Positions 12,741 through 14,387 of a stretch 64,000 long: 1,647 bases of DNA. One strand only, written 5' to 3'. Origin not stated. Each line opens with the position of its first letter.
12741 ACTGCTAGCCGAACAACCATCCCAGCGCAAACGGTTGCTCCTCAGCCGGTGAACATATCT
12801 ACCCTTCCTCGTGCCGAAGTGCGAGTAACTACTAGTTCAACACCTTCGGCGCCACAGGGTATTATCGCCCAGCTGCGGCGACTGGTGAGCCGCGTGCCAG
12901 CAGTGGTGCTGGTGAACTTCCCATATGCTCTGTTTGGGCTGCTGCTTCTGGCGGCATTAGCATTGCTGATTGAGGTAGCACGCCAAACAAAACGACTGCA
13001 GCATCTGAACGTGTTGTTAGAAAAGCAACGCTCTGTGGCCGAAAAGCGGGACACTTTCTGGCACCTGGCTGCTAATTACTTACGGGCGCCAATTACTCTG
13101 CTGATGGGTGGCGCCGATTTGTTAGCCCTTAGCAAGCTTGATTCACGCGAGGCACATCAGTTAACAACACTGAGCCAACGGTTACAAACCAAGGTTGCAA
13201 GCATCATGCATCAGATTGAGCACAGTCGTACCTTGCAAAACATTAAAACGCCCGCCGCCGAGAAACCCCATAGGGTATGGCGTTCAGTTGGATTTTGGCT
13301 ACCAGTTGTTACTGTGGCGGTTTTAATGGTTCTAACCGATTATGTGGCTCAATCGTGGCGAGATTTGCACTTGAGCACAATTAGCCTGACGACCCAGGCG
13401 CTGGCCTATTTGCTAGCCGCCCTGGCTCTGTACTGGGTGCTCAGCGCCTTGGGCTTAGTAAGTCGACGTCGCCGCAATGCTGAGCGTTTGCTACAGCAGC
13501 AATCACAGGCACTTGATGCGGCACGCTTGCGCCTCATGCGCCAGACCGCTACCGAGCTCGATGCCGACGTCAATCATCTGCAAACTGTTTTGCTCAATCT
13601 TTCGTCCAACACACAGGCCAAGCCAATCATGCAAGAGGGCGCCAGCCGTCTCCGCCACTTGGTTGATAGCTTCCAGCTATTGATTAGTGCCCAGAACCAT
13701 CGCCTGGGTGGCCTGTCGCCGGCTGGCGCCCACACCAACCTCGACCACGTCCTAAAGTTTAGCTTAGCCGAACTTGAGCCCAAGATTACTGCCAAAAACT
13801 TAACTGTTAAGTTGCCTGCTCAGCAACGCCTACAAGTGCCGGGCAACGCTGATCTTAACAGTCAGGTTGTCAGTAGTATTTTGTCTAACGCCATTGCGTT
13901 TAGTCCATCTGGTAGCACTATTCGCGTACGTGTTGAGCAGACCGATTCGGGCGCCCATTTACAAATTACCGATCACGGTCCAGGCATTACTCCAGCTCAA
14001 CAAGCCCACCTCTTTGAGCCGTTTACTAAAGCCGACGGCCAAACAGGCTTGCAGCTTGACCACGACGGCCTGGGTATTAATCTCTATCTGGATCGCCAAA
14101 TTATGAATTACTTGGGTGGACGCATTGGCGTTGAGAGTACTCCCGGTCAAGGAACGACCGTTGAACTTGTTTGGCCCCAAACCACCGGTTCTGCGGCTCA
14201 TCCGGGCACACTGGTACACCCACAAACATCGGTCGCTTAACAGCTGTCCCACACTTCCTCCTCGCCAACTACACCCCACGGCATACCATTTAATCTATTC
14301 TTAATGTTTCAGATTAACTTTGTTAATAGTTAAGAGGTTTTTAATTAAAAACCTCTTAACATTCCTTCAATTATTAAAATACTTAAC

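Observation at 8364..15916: Two-component pair (orphan receiver plus 1375-aa GLUG/Fn3 sensor kinase) inserted between ftsA and ftsZ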

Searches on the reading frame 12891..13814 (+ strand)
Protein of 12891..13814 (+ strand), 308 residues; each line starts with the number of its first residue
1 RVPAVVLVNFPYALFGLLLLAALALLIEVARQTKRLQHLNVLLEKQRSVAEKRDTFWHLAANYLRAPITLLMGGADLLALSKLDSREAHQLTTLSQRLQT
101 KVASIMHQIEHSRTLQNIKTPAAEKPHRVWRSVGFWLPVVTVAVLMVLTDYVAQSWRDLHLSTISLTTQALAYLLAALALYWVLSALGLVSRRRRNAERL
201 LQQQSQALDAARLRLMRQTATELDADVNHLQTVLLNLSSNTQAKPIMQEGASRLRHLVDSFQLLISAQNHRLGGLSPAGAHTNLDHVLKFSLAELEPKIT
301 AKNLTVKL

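Call 57: search_protein_representatives(protein=window:12891-13814:+)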
Query: 308 residues. Proteins with E-value up to 0.001 (for the whole library): 363; up to 1e-10: 268; up to 1e-30: 40. The best 150 are listed.
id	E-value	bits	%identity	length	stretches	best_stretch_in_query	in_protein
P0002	1.7e-144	496.7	79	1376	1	1-307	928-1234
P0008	2.2e-119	414.4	66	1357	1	1-308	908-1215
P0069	1.3e-91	323.4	52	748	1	2-307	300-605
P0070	4.6e-85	301.8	54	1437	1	2-306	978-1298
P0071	6.8e-82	291.4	52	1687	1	2-307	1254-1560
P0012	1.2e-78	280.8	50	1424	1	2-307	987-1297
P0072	1.2e-75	270.9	48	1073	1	2-305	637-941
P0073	3.7e-74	266.1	50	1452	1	1-306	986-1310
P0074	7.2e-73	261.8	48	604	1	1-306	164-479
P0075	3.9e-72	259.4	45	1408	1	1-308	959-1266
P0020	4.1e-70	252.8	47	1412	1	1-306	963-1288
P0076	3.8e-68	246.4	46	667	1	2-306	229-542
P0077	5.2e-68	245.9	46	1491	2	90-306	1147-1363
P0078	1.1e-67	244.8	46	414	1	25-306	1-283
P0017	6.7e-66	239.0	43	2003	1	1-307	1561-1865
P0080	1.4e-64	234.7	42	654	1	2-306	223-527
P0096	1.8e-33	132.7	31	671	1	2-305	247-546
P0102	8.4e-27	110.8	29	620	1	2-308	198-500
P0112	3.8e-24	102.1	26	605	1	2-307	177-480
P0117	8.1e-24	101.0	31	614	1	2-262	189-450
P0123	3.2e-23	99.0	31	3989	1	6-306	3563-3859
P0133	1.0e-21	94.1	25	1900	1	2-265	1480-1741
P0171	1.3e-19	87.2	29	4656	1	10-306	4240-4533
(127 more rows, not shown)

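Call 61: list_cluster_members(proteins=[P0096, P0102, P0112, P0117, P0123, P0171, P0020, P0013, P0069, P0080])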
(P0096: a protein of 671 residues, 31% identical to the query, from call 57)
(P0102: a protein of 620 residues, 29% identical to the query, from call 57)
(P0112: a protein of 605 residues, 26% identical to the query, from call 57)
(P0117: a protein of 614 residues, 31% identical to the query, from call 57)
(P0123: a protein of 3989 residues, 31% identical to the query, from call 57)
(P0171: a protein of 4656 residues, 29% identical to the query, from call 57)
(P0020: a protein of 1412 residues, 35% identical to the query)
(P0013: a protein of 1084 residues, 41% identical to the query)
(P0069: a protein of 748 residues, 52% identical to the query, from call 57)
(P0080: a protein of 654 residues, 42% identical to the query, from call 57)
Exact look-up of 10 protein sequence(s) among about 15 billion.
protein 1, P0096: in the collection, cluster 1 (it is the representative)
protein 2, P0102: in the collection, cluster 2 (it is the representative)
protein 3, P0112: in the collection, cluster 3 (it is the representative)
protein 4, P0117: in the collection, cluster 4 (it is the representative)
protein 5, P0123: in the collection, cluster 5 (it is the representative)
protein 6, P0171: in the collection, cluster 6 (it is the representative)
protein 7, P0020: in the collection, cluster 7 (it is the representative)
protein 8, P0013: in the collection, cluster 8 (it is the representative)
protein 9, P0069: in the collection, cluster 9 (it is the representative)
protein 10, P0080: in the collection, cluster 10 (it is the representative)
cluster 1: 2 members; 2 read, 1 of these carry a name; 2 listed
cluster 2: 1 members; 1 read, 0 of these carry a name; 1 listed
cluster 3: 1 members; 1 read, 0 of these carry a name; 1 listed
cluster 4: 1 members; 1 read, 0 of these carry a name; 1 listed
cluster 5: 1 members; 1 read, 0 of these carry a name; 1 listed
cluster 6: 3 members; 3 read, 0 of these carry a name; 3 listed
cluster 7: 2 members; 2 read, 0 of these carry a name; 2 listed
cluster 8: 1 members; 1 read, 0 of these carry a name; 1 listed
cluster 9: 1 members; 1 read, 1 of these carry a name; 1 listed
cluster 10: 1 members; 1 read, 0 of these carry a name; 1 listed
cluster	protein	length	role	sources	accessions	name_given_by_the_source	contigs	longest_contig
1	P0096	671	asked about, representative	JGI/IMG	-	-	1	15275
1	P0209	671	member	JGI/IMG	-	signal transduction histidine kinase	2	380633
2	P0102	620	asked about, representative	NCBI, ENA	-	-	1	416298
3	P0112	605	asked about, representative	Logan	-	-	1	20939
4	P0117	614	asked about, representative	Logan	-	-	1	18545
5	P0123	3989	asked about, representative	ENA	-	-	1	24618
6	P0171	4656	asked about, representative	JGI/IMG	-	-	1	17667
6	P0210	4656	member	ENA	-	-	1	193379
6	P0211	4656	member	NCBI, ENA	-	-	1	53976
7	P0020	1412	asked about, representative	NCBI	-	-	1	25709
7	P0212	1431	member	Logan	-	-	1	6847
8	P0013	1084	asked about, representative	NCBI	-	-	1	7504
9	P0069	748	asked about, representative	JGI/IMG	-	signal transduction histidine kinase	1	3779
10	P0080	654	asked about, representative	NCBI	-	-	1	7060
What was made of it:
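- Tried and rejected: Cluster look-ups gave no organism names for the wider kinase family (call 61).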

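Call 62: find_encoding_contigs(protein=P0102, flank=4000, max_places=2)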
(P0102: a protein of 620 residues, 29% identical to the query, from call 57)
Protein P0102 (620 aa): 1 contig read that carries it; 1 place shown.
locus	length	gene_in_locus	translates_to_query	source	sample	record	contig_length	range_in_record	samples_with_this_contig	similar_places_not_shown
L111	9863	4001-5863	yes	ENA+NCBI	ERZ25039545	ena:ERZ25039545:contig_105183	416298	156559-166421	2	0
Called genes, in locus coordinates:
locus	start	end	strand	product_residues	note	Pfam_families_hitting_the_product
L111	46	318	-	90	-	-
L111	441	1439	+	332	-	-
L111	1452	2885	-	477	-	PF00224:PK, PF02887:PK_C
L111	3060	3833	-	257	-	-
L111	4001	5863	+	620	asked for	PF00512:HisKA (weak), PF02518:HATPase_c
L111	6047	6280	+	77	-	PF04024:PspC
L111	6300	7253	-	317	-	PF00781:DAGK_cat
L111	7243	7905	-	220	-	PF01066:CDP-OH_P_transf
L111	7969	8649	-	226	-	PF00702:Hydrolase, PF08282:Hydrolase_3 (faint), PF12710:HAD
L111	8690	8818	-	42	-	-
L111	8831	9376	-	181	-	PF07963:N_methyl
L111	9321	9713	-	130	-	-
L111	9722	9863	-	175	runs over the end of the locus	-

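Call 81: search_protein_families(library=pfam, proteins=[P0102, P0096, P0112, P0117], max_evalue=0.01)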
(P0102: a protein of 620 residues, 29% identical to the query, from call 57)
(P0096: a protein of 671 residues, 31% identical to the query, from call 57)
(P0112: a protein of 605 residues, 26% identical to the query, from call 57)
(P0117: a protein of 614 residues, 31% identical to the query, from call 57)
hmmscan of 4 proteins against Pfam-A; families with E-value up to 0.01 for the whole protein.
P0102 (620 aa): 4 families
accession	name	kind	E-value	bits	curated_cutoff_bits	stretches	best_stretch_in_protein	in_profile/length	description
PF02518.31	HATPase_c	-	7.2e-21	75.1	26.4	1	512-619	4-109/111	Histidine kinase-, DNA gyrase B-, and HSP90-like ATPase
PF00512.31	HisKA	-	1.4e-06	28.7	26.9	1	249-302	2-58/66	His Kinase A (phospho-acceptor) domain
PF13589.12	HATPase_c_3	-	0.0067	16.9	25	0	516-574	5-62/137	Histidine kinase-, DNA gyrase B-, and HSP90-like ATPase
PF13581.12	HATPase_c_2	-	0.0084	16.6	27.4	0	522-615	40-125/127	Histidine kinase-like ATPase domain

P0096 (671 aa): 1 family
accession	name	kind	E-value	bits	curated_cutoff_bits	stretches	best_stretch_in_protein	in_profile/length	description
PF02518.31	HATPase_c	-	2.6e-19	70.2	26.4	1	565-665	8-106/111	Histidine kinase-, DNA gyrase B-, and HSP90-like ATPase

P0112 (605 aa): 4 families
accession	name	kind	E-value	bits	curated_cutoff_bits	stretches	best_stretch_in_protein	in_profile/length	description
PF02518.31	HATPase_c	-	3.1e-19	69.9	26.4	1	492-600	3-109/111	Histidine kinase-, DNA gyrase B-, and HSP90-like ATPase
PF00512.31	HisKA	-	0.0001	22.7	26.9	1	228-284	2-53/66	His Kinase A (phospho-acceptor) domain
PF17957.7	Big_7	-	0.0016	19.5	24.1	0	79-134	16-70/70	Bacterial Ig domain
PF00689.26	Cation_ATPase_C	-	0.0086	16.3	27.3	1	309-371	47-108/175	Cation transporting ATPase, C-terminus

P0117 (614 aa): 3 families
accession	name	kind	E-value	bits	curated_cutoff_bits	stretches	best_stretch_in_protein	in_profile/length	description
PF02518.31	HATPase_c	-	3.5e-19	69.7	26.4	1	505-613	3-109/111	Histidine kinase-, DNA gyrase B-, and HSP90-like ATPase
PF00512.31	HisKA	-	0.00039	20.8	26.9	1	240-268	2-30/66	His Kinase A (phospho-acceptor) domain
PF17957.7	Big_7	-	0.0027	18.8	24.1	0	66-120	10-60/70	Bacterial Ig domain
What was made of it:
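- On HisKA-type sensor histidine kinase: The canonical relative P0102 shows the same layout: HisKA at 249-302 and HATPase_c at 512-619 (call 81).
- One of them, P0102, passes Pfam HisKA at aa 249-302, about 210 aa before its HATPase_c domain (call 81).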

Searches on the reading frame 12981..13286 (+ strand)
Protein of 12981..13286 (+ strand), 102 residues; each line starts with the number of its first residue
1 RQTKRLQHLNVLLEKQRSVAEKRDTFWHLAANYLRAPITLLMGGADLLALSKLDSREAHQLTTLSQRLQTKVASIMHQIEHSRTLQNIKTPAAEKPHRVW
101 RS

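Call 52: search_solved_structures(query=window:12981-13286:+, max_evalue=10, show_alignments=5)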
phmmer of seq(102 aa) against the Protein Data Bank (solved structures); distinct sequences matched with E-value up to 10: 2.
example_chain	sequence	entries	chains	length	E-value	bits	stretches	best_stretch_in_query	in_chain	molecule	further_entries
7n0e_A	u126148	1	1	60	0.25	15.1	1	31-77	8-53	Histidine kinase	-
7z8n_A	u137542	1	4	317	0.25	15.1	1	6-77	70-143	Histidine kinase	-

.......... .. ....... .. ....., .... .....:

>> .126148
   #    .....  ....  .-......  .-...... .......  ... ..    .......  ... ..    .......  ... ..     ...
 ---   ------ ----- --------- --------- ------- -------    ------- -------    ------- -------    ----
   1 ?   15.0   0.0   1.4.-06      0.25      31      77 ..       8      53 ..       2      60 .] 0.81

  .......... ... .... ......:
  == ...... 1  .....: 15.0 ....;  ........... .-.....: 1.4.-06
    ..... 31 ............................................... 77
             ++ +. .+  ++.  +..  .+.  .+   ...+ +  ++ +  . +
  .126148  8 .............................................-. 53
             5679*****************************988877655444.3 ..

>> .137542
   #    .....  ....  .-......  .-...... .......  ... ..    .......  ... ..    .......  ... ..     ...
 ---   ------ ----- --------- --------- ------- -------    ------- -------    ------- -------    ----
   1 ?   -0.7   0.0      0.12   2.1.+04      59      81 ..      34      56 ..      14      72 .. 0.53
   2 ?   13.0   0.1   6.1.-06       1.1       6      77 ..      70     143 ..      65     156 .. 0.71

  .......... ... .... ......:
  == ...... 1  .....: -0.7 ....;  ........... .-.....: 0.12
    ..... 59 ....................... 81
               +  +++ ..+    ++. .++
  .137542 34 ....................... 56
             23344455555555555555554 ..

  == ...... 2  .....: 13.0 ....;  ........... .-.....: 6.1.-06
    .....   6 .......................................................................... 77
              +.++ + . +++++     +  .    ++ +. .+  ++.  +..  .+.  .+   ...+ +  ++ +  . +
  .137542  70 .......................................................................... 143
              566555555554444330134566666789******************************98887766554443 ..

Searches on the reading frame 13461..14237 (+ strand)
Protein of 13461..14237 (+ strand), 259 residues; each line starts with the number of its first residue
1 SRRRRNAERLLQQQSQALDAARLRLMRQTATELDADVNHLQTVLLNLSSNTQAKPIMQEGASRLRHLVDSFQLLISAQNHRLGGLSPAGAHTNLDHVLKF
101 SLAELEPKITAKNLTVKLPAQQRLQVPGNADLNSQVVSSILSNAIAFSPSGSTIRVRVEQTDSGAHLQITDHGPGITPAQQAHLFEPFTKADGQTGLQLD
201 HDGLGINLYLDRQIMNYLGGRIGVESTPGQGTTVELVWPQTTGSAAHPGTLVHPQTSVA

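Call 10: search_protein_families(library=pfam, proteins=[window:13461-14237:+], max_evalue=10)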
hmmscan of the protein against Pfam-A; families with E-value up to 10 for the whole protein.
seq(259 aa): 3 families
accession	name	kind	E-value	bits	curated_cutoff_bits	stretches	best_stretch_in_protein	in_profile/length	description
PF02518.31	HATPase_c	-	1.3e-22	80.8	26.4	1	133-241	6-110/111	Histidine kinase-, DNA gyrase B-, and HSP90-like ATPase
PF13581.12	HATPase_c_2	-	0.00071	20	27.4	1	141-238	40-127/127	Histidine kinase-like ATPase domain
PF02601.20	Exonuc_VII_L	-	0.36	10.7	35.9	1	3-99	177-276/315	Exonuclease VII, large subunit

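Call 51: search_solved_structures(query=window:13461-14180:+, max_evalue=0.001, show_alignments=4)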
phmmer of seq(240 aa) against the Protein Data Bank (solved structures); distinct sequences matched with E-value up to 0.001: 46.
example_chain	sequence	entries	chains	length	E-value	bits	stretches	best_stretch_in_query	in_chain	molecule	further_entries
5c93_A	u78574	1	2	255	2e-15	60.3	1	106-237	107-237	Histidine kinase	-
4u7n_A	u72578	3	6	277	2.2e-15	60.2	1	101-236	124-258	Histidine protein kinase sensor protein | Histidine kinase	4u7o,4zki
7z8n_A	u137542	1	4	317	4.1e-15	59.3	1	15-232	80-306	Histidine kinase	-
8f71_A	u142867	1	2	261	5e-12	49.2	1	59-235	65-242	Histidine kinase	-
8sgk_A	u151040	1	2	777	1.8e-11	47.4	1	81-235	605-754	Bacteriophytochrome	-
8avv_A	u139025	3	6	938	2.5e-11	46.9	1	81-235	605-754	Bacteriophytochrome,Response regulator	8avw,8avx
6lgq_C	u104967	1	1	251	2e-10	44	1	41-240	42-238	Histidine kinase KdpD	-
6blk_C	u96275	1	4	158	4.7e-10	42.7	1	125-238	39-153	Signal transduction histidine-protein kinase/phosphatase mprB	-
4i5s_A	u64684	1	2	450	5.9e-10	42.4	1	129-239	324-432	Putative histidine kinase CovS; VicK-like protein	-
6paj_A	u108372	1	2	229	1.5e-09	41.1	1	130-237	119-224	Sensor protein SrrB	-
8u4x_A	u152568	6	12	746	1.7e-09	40.9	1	55-234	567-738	histidine kinase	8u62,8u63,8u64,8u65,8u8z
3sl2_A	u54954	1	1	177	1.8e-09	40.8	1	123-239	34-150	Sensor histidine kinase yycG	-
9rcc_A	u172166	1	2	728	2.6e-09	40.3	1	17-225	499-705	Bacteriophytochrome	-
9eut_A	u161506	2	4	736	2.7e-09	40.3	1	17-225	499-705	Bacteriophytochrome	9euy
5uht_A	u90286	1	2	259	8.9e-09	38.6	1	134-234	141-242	Sensor histidine kinase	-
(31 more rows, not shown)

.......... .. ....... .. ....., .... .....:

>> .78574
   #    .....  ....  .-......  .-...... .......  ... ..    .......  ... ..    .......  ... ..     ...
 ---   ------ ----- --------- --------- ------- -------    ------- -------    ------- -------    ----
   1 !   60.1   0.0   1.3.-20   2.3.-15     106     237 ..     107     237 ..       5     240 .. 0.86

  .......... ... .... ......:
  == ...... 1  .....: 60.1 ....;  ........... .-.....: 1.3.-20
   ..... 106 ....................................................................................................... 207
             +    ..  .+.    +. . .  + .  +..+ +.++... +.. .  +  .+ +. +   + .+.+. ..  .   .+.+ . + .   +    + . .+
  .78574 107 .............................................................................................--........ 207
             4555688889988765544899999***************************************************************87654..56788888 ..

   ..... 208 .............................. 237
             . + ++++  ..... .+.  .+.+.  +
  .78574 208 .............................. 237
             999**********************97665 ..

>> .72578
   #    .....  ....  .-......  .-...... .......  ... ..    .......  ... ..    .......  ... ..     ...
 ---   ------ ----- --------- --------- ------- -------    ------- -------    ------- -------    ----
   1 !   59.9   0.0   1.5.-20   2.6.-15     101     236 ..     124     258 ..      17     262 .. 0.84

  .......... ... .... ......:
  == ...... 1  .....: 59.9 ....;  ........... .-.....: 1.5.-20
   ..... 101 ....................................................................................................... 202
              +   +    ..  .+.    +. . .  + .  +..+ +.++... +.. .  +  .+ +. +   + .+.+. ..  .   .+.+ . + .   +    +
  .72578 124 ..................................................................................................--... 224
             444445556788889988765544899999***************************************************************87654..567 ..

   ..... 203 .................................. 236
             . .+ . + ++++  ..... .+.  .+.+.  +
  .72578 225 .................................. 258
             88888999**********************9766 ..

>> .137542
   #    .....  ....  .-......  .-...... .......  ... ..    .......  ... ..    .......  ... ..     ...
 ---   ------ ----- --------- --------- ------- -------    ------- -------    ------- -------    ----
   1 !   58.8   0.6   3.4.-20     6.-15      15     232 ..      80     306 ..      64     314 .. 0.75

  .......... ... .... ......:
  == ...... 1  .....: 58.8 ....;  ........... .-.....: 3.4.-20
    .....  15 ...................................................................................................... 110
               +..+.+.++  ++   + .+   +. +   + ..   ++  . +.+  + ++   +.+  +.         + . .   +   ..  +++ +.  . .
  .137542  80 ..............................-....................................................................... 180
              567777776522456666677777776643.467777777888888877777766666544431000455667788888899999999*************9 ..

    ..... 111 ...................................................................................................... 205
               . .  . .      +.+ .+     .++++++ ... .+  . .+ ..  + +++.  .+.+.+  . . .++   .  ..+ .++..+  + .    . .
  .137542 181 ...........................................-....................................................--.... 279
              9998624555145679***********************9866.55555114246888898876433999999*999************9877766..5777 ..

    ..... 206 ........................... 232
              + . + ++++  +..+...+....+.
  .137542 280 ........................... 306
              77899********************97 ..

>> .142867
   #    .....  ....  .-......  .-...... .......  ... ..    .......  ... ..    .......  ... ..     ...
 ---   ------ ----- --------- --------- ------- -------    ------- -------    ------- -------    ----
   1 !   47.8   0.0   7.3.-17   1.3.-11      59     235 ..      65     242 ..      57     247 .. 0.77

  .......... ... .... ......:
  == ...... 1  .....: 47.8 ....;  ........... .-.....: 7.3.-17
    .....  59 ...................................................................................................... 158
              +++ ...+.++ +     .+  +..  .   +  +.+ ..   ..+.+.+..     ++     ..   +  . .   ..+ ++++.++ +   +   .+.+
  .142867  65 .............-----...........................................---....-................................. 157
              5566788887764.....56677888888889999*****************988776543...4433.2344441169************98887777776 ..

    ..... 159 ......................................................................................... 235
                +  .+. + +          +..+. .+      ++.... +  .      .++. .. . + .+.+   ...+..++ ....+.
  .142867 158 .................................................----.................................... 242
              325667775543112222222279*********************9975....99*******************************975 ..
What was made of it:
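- N988 aligns with the GacS His in hairpin 1, and T1147 aligns with it in hairpin 2 (calls 51, 52).
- On HisKA-type sensor histidine kinase: Hairpin 2 has T1147 (call 51).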
